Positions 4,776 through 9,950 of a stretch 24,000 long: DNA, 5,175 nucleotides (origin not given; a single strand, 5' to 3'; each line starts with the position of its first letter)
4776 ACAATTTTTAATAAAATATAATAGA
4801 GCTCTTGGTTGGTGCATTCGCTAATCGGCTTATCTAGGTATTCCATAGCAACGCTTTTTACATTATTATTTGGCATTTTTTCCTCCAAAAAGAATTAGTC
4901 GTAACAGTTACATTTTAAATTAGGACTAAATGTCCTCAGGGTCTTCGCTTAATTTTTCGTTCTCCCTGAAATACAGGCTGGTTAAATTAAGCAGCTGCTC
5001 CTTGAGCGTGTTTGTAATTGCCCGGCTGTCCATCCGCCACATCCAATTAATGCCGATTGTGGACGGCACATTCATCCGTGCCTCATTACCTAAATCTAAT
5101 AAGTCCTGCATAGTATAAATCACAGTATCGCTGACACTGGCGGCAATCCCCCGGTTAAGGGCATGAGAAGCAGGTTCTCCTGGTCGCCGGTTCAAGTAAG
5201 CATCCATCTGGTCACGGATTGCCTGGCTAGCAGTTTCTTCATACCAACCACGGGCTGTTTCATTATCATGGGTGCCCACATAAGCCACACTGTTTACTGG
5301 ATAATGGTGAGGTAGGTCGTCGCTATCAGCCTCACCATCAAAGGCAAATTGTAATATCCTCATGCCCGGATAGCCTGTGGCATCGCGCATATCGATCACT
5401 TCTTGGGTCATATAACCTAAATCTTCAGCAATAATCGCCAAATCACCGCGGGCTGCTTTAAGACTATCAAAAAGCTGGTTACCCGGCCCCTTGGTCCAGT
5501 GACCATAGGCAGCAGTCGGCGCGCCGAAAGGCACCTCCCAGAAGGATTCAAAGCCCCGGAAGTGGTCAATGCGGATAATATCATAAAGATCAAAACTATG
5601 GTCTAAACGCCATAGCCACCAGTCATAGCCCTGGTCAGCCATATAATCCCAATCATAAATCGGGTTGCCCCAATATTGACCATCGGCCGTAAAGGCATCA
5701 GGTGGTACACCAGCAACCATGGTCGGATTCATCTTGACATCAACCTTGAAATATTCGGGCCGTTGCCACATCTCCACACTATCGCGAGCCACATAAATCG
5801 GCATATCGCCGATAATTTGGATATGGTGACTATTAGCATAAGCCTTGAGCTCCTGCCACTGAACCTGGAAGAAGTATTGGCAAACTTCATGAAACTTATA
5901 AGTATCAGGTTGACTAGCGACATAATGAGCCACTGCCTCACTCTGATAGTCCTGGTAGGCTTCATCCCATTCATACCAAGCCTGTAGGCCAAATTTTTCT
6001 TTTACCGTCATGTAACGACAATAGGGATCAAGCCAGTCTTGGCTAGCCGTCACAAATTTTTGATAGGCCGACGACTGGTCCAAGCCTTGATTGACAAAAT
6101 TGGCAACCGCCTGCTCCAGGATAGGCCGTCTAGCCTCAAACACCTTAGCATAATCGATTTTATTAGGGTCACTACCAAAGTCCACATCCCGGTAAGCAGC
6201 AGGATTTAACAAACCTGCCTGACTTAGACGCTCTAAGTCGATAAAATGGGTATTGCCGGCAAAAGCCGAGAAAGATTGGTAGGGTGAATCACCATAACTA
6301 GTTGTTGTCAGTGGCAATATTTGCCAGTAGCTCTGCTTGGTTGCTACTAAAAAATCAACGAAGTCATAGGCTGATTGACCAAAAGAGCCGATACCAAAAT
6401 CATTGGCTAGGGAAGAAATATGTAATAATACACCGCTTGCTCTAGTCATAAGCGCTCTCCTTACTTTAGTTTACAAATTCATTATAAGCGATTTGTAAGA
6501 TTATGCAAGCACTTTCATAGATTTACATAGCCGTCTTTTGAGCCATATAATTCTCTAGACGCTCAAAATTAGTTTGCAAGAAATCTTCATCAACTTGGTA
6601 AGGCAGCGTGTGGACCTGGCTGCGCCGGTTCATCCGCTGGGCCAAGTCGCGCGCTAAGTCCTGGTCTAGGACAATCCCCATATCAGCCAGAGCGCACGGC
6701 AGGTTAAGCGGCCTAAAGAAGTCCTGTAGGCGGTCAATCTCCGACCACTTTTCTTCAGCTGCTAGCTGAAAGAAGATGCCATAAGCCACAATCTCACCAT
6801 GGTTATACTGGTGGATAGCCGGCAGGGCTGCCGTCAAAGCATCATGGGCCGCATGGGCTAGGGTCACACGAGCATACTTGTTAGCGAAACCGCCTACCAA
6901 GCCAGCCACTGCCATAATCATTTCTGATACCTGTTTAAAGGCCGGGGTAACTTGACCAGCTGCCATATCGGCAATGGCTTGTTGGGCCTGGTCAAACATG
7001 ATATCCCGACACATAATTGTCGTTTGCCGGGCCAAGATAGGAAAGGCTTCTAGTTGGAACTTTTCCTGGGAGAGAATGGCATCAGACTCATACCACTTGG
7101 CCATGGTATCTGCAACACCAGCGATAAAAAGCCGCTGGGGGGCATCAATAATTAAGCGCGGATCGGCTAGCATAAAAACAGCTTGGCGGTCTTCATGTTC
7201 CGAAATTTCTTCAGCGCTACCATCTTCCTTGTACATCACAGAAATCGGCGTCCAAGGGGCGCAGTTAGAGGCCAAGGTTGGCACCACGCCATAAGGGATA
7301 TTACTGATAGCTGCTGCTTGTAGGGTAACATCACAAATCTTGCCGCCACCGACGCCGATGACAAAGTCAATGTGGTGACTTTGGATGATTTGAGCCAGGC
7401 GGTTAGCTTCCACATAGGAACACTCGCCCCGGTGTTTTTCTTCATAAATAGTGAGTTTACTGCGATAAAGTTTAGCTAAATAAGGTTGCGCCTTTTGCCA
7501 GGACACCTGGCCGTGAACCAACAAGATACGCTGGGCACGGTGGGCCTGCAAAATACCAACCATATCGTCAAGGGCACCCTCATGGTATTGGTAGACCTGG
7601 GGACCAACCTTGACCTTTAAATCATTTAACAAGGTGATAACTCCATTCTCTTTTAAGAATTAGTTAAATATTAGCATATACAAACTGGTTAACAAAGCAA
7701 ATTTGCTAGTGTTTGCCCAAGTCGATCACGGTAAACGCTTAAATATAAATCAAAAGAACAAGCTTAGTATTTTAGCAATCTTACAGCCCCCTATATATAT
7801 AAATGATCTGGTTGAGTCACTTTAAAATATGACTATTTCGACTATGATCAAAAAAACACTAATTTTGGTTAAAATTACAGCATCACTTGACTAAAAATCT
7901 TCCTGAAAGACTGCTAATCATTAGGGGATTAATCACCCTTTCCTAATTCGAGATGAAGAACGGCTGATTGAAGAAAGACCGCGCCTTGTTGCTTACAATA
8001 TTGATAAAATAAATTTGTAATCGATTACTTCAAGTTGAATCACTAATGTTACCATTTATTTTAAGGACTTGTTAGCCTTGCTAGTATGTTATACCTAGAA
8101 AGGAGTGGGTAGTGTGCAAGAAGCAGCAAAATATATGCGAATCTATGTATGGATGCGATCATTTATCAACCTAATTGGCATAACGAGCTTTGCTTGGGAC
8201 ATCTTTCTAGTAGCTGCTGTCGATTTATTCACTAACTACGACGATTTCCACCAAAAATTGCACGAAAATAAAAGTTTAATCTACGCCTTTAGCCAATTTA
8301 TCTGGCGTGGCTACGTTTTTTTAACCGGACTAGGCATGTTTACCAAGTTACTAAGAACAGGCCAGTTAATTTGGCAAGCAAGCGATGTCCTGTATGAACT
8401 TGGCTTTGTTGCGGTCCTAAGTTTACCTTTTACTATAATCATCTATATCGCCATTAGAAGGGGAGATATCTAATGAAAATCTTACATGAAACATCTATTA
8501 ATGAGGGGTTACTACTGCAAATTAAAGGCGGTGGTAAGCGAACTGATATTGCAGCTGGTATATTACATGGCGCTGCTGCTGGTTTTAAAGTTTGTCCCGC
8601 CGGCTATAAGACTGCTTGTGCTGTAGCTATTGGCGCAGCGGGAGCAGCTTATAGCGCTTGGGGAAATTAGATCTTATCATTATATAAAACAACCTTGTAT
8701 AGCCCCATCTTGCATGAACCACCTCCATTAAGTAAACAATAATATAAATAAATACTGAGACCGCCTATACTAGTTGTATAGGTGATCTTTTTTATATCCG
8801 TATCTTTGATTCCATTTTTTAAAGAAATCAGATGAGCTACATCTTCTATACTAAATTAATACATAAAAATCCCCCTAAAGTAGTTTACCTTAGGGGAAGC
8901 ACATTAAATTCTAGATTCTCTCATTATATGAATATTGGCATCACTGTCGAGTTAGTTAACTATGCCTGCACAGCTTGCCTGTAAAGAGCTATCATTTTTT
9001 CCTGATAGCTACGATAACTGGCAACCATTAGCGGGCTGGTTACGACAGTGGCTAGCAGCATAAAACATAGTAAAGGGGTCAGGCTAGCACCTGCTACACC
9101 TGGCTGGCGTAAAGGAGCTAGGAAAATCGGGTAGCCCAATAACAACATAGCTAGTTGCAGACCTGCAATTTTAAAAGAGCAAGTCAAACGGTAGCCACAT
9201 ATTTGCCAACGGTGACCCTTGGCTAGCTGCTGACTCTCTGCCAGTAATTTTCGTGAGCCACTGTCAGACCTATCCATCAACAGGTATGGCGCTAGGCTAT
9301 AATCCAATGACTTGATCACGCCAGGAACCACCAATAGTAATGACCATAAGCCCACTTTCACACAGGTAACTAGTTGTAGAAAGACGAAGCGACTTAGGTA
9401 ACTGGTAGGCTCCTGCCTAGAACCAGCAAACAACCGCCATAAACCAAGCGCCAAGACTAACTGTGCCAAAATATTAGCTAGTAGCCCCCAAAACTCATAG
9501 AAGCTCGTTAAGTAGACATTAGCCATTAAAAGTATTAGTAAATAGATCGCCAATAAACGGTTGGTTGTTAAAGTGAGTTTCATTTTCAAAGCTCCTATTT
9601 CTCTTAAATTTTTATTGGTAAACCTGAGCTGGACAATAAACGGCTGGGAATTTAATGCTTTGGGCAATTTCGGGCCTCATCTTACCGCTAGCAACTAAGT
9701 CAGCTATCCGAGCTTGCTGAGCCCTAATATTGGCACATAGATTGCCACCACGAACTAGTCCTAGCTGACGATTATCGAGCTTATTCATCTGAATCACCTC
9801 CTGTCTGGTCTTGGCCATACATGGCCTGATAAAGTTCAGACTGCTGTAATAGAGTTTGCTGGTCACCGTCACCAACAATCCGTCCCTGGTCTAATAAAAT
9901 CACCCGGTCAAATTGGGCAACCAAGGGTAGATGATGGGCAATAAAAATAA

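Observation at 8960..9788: Atypical hydrophilic two-cysteine GG peptide plus DUF975-like membrane protein, coupled to the exporter gene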

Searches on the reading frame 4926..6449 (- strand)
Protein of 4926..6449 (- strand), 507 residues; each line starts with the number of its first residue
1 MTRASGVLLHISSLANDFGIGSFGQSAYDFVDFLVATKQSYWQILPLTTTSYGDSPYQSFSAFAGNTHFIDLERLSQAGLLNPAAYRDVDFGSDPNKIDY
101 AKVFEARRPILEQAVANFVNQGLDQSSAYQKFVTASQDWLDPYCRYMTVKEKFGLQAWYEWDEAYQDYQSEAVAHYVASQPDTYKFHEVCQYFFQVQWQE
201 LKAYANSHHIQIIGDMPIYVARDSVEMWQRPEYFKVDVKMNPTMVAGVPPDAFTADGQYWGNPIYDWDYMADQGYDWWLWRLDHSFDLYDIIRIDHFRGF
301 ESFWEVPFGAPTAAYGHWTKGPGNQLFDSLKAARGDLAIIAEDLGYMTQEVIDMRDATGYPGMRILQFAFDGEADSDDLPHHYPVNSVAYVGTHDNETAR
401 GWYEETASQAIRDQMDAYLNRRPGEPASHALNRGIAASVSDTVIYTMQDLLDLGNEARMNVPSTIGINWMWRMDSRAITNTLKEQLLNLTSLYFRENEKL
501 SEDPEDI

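Call 12: search_protein_families(library=pfam, max_evalue=0.001, proteins=[window:4926-6449:-])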
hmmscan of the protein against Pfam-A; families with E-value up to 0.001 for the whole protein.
window:4926-6449:- (507 aa): 1 family
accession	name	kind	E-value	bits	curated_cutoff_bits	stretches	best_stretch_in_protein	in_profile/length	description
PF02446.23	Glyco_hydro_77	-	2.9e-171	570.9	25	1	9-477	1-463/465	4-alpha-glucanotransferase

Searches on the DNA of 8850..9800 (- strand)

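Call 57: search_dna_similar(query=window:8850-9800:-, collection=plasmids, mode=distant, max_rows=8)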
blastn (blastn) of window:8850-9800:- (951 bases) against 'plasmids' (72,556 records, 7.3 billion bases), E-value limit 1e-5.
No match.
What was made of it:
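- Tried and rejected: Blastn of the 951-bp region against plasmids found no match (call 57).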

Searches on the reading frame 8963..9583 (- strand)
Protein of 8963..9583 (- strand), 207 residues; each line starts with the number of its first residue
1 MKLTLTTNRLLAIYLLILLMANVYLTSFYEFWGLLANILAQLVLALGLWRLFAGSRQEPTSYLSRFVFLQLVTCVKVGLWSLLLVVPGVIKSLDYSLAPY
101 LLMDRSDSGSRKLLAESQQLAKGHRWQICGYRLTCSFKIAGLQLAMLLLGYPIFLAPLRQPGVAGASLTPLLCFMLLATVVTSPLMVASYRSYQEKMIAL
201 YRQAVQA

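Call 5: search_protein_families(library=pfam, max_evalue=1, proteins=[window:8963-9583:-])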
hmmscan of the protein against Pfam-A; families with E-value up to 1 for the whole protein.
seq(207 aa): 3 families
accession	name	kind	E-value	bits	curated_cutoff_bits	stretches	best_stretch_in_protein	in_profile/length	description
PF06161.16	DUF975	-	1.9e-07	31.6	34.8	1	31-134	111-205/243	Protein of unknown function (DUF975)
PF06790.16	UPF0259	-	0.054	13.7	31.4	1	61-105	128-172/248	Uncharacterised protein family (UPF0259)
PF22954.2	DUF7027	-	0.057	13.8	27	1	38-103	12-75/100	Domain of unknown function (DUF7027)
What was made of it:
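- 8960..9583 (-): 207-aa membrane protein (about 5 hydrophobic helices). It is a divergent, N-terminally short DUF975 relative and a candidate immunity protein. Pfam DUF975 scores 31.6 bits, E 1.9e-7, below the 34.8 cut-off (call 5).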

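Call 6: search_protein_families(library=ncbifam, max_evalue=1, proteins=[window:8963-9583:-])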
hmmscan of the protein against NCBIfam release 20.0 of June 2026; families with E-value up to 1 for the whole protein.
seq(207 aa): 1 family
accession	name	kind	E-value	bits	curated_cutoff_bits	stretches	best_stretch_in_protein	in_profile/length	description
NF002774.0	PRK02868.1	equivalog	0.0043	16.8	227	1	60-104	123-167/248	YciC family protein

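Call 8: find_homologous_proteins(query=window:8963-9583:-, max_evalue=0.01)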
Query seq(207 aa) (207 aa): 3 proteins with E <= 0.01 among 594 candidates.
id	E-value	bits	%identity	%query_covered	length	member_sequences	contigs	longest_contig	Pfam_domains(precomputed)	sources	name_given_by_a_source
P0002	9.4e-126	435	100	100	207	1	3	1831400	PF06161.17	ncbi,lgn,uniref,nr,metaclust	ncbi:hypothetical protein AWM75_04340 [Aerococcus urinaehominis]|uniref:Uncharacterized protein n=1 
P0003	1.0e-7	50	47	30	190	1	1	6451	PF06161.17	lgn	-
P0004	4.5e-7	48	52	24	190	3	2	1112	PF06161.17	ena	-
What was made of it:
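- On DUF975 (PF06161): The database's precomputed annotation nevertheless lists PF06161.17 for this protein (call 8).
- Closest known: DUF975. Different: Best identity is 47-52% over only a quarter of its length (call 8).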

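Call 9: find_encoding_contigs(protein=P0003, flank=6000)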
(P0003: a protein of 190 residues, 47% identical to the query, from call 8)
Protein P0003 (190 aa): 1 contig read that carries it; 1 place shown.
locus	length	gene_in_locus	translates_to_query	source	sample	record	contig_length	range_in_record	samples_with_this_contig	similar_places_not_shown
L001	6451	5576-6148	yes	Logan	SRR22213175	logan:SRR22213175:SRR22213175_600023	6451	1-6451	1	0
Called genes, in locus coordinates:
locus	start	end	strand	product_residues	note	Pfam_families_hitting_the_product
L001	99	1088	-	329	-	PF20511:PMI_typeI_cat, PF07883:Cupin_2 (faint), PF21621:MPI_cupin_dom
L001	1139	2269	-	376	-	PF00278:Orn_DAP_Arg_deC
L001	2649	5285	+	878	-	PF04108:ATG17_like, PF24161:CCDC39 (weak), PF08757:CotH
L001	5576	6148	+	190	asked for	PF06161:DUF975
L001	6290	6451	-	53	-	?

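Call 10: find_encoding_contigs(protein=P0004, flank=6000)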
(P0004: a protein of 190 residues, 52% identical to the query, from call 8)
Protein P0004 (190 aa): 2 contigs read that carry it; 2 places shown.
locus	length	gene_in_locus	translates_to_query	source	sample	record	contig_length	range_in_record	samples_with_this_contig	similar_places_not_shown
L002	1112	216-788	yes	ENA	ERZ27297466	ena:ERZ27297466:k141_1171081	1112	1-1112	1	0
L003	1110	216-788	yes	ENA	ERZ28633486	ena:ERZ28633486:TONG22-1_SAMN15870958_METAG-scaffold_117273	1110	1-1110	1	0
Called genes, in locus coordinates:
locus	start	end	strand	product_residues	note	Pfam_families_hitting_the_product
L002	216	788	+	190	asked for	PF06161:DUF975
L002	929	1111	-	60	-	?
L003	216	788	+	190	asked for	PF06161:DUF975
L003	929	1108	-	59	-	?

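Call 27: find_related_loci(query=A1, collection=genome_contigs, flank=10000)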
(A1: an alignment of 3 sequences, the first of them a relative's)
Query A1 (207 aa) in genome_contigs; peptide patterns used: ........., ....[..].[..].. (x = any residue, [..] = any of these).
308 stretches matched a pattern; 260 encode a relative of the query (tblastn E <= 1e-3); the best 80 are kept; 80 distinct loci.
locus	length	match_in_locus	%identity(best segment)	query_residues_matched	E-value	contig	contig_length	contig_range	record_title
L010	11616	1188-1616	32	25-157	4e-13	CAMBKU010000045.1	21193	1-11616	MAG: uncultured Lachnospiraceae bacterium isolate SRR17382102_bin.2_metaWRAP_v1.3_MAG genome assembly, contig: ERZ105446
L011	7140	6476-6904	32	25-157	3e-13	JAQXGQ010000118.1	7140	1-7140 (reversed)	MAG: Clostridiales bacterium isolate SUG1179 k141_5598216, whole genome shotgun sequence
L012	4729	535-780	38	54-137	5e-13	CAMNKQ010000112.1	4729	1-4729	MAG: uncultured Clostridia bacterium isolate SRR1267595_bin.52_metaWRAP_v1.3_MAG genome assembly, contig: NODE.39262_len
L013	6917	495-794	34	50-142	9e-13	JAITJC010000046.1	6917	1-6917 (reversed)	MAG: Oscillospiraceae bacterium isolate Pcl387_bin149 k119_1676049, whole genome shotgun sequence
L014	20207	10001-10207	46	79-150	8e-13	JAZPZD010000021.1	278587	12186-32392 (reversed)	MAG: Clostridia bacterium isolate T1900044646_TS20190112.MAGScoT_cleanbin_000004 SGB_1362_k141_1207833, whole genome sho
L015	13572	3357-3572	43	51-125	1e-12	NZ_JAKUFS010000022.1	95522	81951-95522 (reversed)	Bacillus cereus group sp. BfR-BA-01380 contig00022, whole genome shotgun sequence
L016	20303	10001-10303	35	46-137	1e-12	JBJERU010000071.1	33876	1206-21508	MAG: Faecalibacterium sp. isolate LOHA14_bin.018 NODE_521_length_33876_cov_13.108601, whole genome shotgun sequence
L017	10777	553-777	36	54-128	1e-12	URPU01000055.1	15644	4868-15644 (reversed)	uncultured Clostridiales bacterium isolate UMGS1230 genome assembly, contig: NODE_1861_length_15644_cov_13.783822, whole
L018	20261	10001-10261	37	63-151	2e-12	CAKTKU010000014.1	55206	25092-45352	MAG: uncultured Oscillospiraceae bacterium isolate REFINED_METABAT215_TOP10_CONTIGS_1500_ASSEMBLY_K77_MERGED__Hadza_PheC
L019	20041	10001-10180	43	69-128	2e-12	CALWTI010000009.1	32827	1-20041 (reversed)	MAG: uncultured Clostridia bacterium isolate BRZ_FE__bin27 genome assembly, contig: BRZ_FE__NODE_2038_length_32827_cov_4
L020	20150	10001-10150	50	79-128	2e-12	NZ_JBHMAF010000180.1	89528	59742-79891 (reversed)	Ectobacillus funiculus strain JCM 11201 GCM70008925_162, whole genome shotgun sequence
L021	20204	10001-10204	35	61-128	3e-12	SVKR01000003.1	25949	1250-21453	MAG: Oscillospiraceae bacterium isolate SIG466 k141_13769, whole genome shotgun sequence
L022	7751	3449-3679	36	49-128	6e-12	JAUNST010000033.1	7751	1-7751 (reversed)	MAG: bacterium isolate S4R_St_52 NODE_2895_length_7751_cov_5.928794, whole genome shotgun sequence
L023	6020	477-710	40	70-150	5e-12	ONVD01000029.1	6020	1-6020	uncultured Clostridiales bacterium isolate RUG666 genome assembly, contig: k87_21470488, whole genome shotgun sequence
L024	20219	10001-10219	47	60-127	7e-12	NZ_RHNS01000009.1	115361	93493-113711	Lacticaseibacillus porcinae strain JCM 19617 contig9, whole genome shotgun sequence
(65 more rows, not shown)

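Call 41: predict_structure(alignment_id=A1)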
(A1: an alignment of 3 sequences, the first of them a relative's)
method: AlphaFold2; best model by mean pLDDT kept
length: 207 residues; sequences in the alignment: 3
mean_pLDDT: 59.2   pTM: 0.47
mean pLDDT of the five models: 59.2, 49.5, 49.4, 49.0, 47.9
residues with pLDDT >= 90: 0; 70-90: 38; 50-70: 131; < 50: 38
segments of 3 or more residues with pLDDT < 50: 1-5, 22-32, 81-90
pLDDT, mean of each block of 10 residues (from residue 1): 43 54 46 50 53 51 55 55 45 62 70 73 72 68 66 58 55 61 63 73 73
secondary structure, 60 per line:
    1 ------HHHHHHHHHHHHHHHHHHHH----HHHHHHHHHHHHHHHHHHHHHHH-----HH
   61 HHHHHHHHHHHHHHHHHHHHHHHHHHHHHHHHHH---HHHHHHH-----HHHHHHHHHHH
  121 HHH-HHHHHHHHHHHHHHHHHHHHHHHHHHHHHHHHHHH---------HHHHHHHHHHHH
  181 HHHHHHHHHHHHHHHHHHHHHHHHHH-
elements in order: H7-26 H31-53 H59-94 H98-104 H110-123 H125-159 H169-206
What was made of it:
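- Tried and rejected: The AF2 model of the 207-aa protein reached only pLDDT 59 with a 3-sequence alignment (call 41), so I ran no fold search on it.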

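Call 44: find_related_loci(query=P0002, collection=metagenome_contigs, flank=8000)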
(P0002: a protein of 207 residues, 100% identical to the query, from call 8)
Query P0002 (207 aa) in metagenome_contigs; peptide patterns used: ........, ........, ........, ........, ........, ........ (x = any residue, [..] = any of these).
250 stretches matched a pattern, but none encodes a relative of the query by tblastn (E <= 1e-3).
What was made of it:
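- Tried and rejected: None in metagenomes (call 44).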

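Call 56: search_dna_similar(query=P0002, collection=plasmids, mode=protein, max_evalue=0.001, max_rows=12)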
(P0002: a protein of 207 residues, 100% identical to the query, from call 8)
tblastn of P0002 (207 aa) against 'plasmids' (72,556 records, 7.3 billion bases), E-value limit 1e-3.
Records with a match: 67; places in all: 69; records where one place covers at least 80% of the query: 0.
Best place of each record, by identity: <60% 67.
By first word of the organism name: Bacillus 49; Lactiplantibacillus 9; Listeria 3; Enterococcus 2; Monoglobus 1; Lactococcus 1; Niallia 1; Paenibacillus 1.
By predicted mobility (MOB-suite, as given by PLSDB): non-mobilizable 46; mobilizable 18; conjugative 3.
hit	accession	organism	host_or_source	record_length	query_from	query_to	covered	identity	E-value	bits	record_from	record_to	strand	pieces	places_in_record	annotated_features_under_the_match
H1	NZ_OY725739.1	Monoglobus pectinilyticus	-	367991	65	157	45%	41.5%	5e-8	59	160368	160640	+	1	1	DUF975 family protein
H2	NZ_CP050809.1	Lactiplantibacillus plantarum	single cell,kimchi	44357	67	150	41%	37.5%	3e-5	51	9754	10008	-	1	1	DUF975 family protein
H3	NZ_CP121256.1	Lactiplantibacillus plantarum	single cell,kimchi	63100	67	150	41%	37.5%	3e-5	51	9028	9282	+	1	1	DUF975 family protein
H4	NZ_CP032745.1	Lactiplantibacillus paraplantarum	whole organism,beer contaminant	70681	67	150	41%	37.5%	3e-5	51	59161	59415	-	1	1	DUF975 family protein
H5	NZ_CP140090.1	Lactiplantibacillus plantarum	food,Broad bean paste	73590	67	150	41%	37.5%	3e-5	51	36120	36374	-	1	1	DUF975 family protein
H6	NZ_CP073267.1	Lactiplantibacillus plantarum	tissue sample,fermented food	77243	67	150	41%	37.5%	3e-5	51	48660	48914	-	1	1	DUF975 family protein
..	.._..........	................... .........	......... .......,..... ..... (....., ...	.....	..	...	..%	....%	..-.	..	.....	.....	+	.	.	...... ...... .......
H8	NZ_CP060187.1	Lactiplantibacillus plantarum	pure culture,Kefir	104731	67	150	41%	37.5%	5e-5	50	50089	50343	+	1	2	DUF975 family protein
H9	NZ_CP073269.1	Lactiplantibacillus plantarum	tissue sample,fermented food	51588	67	150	41%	37.5%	5e-5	50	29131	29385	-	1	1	DUF975 family protein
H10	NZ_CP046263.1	Lactiplantibacillus plantarum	single cell,kimchi (Korean traditional ...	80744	67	150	41%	37.5%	5e-5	50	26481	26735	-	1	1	DUF975 family protein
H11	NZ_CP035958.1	Bacillus mycoides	cell culture,soil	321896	50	125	37%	36.8%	6e-7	56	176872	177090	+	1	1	DUF975 family protein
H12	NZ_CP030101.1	Listeria monocytogenes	Environment,water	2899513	51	134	41%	33.3%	6e-6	53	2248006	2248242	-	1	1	none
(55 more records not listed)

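Call 58: get_annotated_region(hit=H2, flank=6000)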
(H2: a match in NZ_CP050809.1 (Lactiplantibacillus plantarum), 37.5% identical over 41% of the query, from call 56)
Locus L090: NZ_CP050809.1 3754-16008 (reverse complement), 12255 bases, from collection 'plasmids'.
description: Lactiplantibacillus plantarum strain SPC-SNU 72-2 plasmid pLBP443, complete sequence
organism: Lactiplantibacillus plantarum (NCBI taxid 1590)
taxonomy: Bacteria; Bacillota; Bacilli; Lactobacillales; Lactobacillaceae; Lactiplantibacillus; Lactiplantibacillus plantarum
host: -; source: single cell,kimchi; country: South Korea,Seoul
typing (MOB-suite, as given by PLSDB): mobilizable; replicon rep_cluster_167,rep_cluster_707; relaxase MOBP,MOBQ
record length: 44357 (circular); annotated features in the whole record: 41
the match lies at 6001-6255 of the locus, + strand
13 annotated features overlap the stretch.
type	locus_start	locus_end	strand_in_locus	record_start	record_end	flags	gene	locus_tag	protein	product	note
CDS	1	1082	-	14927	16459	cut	-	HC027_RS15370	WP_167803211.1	primase C-terminal domain-containing protein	-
CDS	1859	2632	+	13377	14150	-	-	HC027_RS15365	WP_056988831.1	ParA family protein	-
CDS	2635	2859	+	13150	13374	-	-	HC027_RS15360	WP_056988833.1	hypothetical protein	-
CDS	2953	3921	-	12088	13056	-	-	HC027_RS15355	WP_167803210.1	IS30 family transposase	-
CDS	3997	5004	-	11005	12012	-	-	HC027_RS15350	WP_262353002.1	type IV secretory system conjugative DNA transfer family protein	-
CDS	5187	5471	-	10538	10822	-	-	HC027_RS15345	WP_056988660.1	BRCT domain-containing protein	-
CDS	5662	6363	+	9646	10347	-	-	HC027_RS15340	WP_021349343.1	DUF975 family protein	-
CDS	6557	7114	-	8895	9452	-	-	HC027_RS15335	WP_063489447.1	recombinase family protein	GO:0006310 - DNA recombination [Evidence IEA]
CDS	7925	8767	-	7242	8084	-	-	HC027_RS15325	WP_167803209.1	IS3 family transposase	-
CDS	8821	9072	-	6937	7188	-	-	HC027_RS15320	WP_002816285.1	IS3 family transposase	-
CDS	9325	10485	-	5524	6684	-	-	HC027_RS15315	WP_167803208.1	glycosyltransferase family 4 protein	-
CDS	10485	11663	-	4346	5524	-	-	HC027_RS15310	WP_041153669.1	beta 1-4 rhamnosyltransferase Cps2T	-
CDS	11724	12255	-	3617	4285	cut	-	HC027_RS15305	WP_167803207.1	sugar transferase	GO:0006486 - protein glycosylation [Evidence IEA]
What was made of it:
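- Tried and rejected: The contigs of the two nearest DUF975 proteins (calls 9, 10) and an L. plantarum plasmid locus (call 58) show no bacteriocin genes.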

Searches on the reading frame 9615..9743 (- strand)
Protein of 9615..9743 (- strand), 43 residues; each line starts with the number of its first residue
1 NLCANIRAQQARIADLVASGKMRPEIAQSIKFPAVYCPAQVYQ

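Call 52: search_protein_families(library=pfam, max_evalue=10, proteins=[window:9615-9743:-])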
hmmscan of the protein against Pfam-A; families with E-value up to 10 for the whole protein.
seq(43 aa): 1 family
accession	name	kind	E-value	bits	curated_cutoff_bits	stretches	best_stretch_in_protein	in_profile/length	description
PF13602.12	ADH_zinc_N_2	-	0.097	14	27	1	7-32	87-113/134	Zinc-binding dehydrogenase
